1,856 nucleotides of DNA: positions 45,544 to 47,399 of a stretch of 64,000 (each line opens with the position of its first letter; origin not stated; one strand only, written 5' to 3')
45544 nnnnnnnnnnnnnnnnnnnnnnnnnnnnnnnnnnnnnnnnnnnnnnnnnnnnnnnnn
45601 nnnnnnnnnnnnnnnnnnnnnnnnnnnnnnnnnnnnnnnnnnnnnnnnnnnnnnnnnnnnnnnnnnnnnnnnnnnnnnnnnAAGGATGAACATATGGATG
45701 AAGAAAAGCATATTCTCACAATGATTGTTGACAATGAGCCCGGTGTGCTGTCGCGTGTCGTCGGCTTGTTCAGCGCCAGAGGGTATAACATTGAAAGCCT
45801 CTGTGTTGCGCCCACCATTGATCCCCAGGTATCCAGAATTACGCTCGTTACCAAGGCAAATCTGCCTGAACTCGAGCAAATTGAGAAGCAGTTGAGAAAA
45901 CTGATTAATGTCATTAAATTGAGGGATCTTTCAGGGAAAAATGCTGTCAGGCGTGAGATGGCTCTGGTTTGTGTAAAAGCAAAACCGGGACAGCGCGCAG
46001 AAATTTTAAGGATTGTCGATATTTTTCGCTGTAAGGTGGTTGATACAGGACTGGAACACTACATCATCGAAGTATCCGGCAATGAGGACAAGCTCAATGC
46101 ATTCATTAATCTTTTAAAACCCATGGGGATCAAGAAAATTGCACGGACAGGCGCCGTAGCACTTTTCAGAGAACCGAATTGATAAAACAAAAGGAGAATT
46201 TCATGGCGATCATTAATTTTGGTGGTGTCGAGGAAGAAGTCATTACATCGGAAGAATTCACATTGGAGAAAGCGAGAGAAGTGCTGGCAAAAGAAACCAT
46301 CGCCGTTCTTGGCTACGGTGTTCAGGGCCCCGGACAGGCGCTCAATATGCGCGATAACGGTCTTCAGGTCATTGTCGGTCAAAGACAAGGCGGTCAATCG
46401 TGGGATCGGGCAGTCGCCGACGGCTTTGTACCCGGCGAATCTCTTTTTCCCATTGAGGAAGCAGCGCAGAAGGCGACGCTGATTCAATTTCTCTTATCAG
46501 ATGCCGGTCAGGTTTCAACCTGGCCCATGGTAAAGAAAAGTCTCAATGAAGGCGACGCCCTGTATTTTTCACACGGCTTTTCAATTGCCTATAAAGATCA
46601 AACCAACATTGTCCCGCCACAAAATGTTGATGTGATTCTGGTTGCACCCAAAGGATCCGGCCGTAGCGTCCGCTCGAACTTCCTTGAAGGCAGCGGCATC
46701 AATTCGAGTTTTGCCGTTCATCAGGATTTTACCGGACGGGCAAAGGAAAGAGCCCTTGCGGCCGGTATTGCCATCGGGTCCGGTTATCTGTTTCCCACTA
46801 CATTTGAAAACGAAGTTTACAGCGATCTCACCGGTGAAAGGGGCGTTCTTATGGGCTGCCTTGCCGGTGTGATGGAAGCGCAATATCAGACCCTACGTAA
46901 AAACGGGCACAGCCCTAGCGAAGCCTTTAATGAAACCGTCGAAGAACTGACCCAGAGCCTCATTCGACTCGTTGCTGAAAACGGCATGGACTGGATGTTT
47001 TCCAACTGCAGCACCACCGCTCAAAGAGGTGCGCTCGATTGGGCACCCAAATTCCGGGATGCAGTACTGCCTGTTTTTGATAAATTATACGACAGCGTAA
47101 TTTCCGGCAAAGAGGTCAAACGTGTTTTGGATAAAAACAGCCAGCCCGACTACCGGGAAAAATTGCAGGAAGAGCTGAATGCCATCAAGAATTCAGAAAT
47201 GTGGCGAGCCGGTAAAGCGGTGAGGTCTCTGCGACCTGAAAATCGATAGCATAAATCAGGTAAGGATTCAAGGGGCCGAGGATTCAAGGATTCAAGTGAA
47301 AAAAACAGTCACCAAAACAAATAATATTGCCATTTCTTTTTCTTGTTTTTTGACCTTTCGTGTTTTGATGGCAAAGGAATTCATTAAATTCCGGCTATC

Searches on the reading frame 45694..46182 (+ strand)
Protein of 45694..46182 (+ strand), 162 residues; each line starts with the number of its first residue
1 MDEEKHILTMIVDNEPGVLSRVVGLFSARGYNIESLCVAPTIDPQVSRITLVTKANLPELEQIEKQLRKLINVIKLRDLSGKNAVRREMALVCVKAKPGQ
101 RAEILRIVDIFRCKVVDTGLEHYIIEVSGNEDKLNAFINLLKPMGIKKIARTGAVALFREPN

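Call 5: search_protein_families(library=ncbifam, proteins=[window:45694-46182:+])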
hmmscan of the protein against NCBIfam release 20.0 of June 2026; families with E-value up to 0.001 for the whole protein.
window:45694-46182:+ (162 aa): 5 families
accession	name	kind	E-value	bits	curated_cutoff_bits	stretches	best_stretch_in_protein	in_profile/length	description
NF008864.0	PRK11895.1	equivalog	5.5e-64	214.8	119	1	4-160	2-158/164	acetolactate synthase small subunit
TIGR00119.1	acolac_sm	equivalog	2e-57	193.6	56.9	1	5-160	2-157/158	acetolactate synthase small subunit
NF006036.0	PRK08178.1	equivalog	2.5e-14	53.1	128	1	4-84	13-92/102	acetolactate synthase small subunit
NF005233.0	PRK06737.1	equivalog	6e-11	42.3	102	1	6-77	3-74/76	ACT domain-containing protein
NF008362.0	PRK11152.1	equivalog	5.3e-06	26.2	68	1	5-77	3-74/85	acetolactate synthase 2 small subunit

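Call 24: find_encoding_contigs(protein=window:45694-46182:+, flank=10000, max_places=10)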
Protein window:45694-46182:+ (162 aa): 3 contigs read that carry it; 3 places shown.
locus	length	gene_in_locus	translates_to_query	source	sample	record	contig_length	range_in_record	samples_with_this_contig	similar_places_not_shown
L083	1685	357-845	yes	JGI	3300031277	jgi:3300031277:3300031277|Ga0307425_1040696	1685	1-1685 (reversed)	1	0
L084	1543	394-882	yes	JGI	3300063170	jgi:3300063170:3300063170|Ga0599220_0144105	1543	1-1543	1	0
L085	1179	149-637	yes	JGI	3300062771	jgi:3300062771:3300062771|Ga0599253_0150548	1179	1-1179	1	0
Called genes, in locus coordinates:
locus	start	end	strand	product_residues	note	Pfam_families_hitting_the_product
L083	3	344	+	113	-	?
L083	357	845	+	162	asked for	PF01842:ACT, PF22629:ACT_AHAS_ss, PF13710:ACT_5, PF10369:ALS_ss_C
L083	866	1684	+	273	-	?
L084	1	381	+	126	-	?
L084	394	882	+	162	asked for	PF01842:ACT, PF22629:ACT_AHAS_ss, PF13710:ACT_5, PF10369:ALS_ss_C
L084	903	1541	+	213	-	?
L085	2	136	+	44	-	?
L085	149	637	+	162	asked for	PF01842:ACT, PF22629:ACT_AHAS_ss, PF13710:ACT_5, PF10369:ALS_ss_C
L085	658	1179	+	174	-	?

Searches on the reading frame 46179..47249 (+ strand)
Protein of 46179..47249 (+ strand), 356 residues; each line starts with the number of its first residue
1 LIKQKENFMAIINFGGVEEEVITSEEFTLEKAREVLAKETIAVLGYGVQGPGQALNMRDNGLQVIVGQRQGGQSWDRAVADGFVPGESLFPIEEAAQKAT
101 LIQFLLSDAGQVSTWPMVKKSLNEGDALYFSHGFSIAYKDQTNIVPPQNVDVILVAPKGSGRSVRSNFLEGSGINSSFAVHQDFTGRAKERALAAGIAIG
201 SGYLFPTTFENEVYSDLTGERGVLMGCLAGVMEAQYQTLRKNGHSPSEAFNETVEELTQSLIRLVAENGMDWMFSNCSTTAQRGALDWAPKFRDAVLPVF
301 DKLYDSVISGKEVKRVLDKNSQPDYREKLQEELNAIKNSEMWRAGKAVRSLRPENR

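Call 5: search_protein_families(library=ncbifam, proteins=[window:46179-47249:+])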
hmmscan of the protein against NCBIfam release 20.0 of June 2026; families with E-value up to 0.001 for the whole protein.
window:46179-47249:+ (356 aa): 4 families
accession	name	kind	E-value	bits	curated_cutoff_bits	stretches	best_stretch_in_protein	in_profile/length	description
TIGR00465.1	ilvC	equivalog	2e-97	326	226.15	1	36-355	1-313/314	ketol-acid reductoisomerase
NF004017.0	PRK05479.1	equivalog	1.1e-66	224.9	336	1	33-351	12-324/337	ketol-acid reductoisomerase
NF009940.0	PRK13403.1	equivalog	3.7e-48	164.1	406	1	34-285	12-257/335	ketol-acid reductoisomerase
NF003557.0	PRK05225.1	equivalog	1.5e-31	109.5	713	1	22-321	23-321/491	ketol-acid reductoisomerase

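Call 58: find_encoding_contigs(protein=window:46203-47249:+, flank=10000, max_places=10)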
Protein window:46203-47249:+ (348 aa): no gene with exactly this product is on record in the collection.
